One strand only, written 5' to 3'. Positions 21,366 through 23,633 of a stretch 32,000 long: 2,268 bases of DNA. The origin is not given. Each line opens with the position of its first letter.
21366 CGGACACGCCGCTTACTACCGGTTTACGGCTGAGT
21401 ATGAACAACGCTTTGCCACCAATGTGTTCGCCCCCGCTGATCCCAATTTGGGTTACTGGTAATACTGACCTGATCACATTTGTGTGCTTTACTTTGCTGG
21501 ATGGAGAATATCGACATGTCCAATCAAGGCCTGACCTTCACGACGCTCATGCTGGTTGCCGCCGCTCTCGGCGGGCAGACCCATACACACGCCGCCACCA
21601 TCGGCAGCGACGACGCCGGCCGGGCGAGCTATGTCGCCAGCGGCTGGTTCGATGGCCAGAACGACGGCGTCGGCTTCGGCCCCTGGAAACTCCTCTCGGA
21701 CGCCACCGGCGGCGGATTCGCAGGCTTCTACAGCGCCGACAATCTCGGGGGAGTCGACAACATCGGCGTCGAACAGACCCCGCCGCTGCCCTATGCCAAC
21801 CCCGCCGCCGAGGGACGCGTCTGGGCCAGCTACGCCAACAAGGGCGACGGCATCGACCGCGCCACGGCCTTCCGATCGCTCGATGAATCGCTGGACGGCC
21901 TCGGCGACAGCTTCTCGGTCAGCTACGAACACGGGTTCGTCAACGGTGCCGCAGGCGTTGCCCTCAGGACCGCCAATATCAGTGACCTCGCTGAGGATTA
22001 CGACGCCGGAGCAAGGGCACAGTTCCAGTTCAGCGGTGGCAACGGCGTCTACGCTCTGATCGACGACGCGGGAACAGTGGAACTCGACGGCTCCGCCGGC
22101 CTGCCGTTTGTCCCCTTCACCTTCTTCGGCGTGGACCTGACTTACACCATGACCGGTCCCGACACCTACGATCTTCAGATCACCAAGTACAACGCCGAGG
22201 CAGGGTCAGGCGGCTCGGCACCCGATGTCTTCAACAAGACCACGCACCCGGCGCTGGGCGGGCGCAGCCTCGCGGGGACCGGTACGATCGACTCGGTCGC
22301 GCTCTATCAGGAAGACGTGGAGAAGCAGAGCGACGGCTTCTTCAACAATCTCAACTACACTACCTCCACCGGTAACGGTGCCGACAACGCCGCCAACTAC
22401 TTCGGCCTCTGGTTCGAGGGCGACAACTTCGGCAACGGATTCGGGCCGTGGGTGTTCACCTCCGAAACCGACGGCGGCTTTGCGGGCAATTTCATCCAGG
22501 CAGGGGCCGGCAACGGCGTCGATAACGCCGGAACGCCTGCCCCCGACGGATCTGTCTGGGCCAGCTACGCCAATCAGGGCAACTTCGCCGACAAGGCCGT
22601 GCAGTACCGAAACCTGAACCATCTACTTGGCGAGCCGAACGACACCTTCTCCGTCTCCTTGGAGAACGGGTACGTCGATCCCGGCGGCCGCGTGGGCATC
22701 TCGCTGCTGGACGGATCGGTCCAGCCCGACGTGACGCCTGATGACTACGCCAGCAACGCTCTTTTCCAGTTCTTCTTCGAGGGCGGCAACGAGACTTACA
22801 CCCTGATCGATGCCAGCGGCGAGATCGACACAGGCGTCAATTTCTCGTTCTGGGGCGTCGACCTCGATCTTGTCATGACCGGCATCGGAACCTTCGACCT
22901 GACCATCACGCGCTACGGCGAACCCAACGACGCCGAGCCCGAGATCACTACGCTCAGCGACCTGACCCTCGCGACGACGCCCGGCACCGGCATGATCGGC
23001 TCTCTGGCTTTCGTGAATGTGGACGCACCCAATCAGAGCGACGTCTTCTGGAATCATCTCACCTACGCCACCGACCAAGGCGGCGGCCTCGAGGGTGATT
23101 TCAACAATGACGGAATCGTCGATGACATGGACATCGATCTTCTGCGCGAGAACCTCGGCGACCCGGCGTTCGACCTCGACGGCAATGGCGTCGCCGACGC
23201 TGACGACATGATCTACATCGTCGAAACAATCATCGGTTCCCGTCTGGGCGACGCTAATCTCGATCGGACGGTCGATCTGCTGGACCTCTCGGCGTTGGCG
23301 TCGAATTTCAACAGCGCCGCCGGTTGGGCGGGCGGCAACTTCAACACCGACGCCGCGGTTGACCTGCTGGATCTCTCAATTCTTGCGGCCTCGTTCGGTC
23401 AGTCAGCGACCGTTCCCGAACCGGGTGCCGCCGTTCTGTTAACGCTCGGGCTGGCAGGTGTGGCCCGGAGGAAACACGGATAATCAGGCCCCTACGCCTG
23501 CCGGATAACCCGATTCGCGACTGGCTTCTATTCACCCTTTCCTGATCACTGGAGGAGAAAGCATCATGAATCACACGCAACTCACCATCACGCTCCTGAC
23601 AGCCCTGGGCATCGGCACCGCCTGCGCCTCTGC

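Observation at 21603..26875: Unrecognised ~210-255-aa module present four times in three consecutive PEP-CTERM proteins, once fused to the GH66 enzyme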

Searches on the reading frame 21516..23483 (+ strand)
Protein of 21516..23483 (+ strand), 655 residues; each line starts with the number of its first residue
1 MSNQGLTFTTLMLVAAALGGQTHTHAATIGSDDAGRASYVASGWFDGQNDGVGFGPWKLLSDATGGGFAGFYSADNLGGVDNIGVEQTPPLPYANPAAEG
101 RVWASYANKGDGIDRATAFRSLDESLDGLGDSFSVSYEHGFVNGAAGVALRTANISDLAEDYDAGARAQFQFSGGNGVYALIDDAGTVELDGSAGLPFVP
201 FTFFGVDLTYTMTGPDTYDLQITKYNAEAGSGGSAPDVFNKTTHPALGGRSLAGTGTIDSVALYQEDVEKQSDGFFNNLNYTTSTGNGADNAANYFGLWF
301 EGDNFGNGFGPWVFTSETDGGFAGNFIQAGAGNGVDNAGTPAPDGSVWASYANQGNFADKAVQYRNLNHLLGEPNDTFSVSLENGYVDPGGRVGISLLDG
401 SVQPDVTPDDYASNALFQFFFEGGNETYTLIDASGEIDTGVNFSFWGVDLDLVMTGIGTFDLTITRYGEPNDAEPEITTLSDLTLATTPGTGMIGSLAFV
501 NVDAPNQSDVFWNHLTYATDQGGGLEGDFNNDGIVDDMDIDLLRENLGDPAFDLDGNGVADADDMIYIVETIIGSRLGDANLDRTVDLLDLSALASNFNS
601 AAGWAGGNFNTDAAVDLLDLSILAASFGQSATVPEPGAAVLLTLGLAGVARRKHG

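Call 3: search_protein_families(library=pfam, proteins=[window:21516-23483:+], max_evalue=1)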
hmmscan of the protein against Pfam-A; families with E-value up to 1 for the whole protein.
window:21516-23483:+ (655 aa): 2 families
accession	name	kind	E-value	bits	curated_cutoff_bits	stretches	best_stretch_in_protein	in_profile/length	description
PF07589.16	PEP-CTERM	-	0.0014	19.1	20.7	1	632-653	1-24/24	PEP-CTERM motif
PF00404.24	Dockerin_1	-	0.33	11.6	22.9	0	577-624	1-53/57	Dockerin type I domain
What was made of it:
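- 23094..23387 (+): Dockerin-like / EF-hand-like Asp-rich repeats (ORF A residues ~527-624). Pfam Dockerin_1 is sub-threshold here at 11.6 bits (call 3).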

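Call 4: search_protein_families(library=ncbifam, proteins=[window:21516-23483:+], max_evalue=1)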
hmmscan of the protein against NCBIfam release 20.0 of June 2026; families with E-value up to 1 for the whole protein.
window:21516-23483:+ (655 aa): 3 families
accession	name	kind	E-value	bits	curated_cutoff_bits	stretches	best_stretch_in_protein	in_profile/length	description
NF038125.1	PEP_CTERM_THxN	subfamily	0.0013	18.4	85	1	584-651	171-241/246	THxN family PEP-CTERM protein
NF041927.1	Xrt_dep_XDP1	equivalog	0.0074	16.3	125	1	598-652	184-238/242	exosortase-dependent surface protein XDP1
TIGR02595.1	PEP_CTERM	domain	0.039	14.8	16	1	633-654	1-22/24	PEP-CTERM sorting domain-containing protein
